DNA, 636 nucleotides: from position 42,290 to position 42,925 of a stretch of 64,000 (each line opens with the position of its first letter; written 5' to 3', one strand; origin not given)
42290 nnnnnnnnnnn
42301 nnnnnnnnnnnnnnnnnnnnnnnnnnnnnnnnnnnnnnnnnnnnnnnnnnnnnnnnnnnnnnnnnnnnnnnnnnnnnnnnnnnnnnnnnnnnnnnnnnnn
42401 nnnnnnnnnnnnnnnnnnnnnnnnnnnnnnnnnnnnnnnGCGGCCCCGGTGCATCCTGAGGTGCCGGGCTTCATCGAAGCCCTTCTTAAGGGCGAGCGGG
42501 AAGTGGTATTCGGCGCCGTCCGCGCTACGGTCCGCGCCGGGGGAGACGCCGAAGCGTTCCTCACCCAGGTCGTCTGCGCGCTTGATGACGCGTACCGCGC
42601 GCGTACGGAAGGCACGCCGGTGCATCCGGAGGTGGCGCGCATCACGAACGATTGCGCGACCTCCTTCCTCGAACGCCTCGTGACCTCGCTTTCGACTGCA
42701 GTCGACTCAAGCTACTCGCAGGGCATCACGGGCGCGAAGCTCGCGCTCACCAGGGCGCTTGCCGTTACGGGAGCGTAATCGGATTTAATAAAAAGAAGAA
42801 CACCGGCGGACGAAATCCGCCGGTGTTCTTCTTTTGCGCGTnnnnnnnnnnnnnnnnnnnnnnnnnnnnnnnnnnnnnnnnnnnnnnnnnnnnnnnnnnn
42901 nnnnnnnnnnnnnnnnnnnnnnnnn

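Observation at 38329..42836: Sortase locus with a large tandem-domain surface protein carrying an internal IPYTG sorting-like signal and a long C-terminal tail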

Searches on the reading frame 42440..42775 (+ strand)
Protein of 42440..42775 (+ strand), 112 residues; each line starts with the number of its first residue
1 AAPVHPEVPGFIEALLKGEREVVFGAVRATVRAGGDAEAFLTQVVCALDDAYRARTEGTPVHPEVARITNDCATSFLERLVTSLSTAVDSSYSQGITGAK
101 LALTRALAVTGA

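Call 70: search_protein_representatives(alignment_id=A4)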
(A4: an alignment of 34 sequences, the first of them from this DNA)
Query: 34 sequences, 112 profile positions. Proteins with E-value up to 0.001 (for the whole library): 426; up to 1e-10: 272; up to 1e-30: 126. The best 150 are listed.
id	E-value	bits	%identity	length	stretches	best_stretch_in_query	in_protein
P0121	1.9e-49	182.5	-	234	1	2-112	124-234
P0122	3.5e-49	181.6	-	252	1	3-112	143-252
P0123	1.9e-48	179.2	-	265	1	3-112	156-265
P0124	2.6e-48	178.8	-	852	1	3-112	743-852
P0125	4.3e-48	178.1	-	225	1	3-112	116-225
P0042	6.3e-48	177.5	-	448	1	3-112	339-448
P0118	1.1e-47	176.7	-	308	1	3-112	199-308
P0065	1.4e-47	176.5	-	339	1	4-112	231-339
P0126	1.6e-47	176.3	-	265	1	3-112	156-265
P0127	2.4e-47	175.7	-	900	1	3-112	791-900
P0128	3.1e-47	175.3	-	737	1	3-112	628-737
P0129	3.4e-47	175.2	-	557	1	3-112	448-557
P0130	4.1e-47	174.9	-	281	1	4-112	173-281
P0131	4.7e-47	174.7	-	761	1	3-112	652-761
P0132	8.4e-47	173.9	-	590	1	2-112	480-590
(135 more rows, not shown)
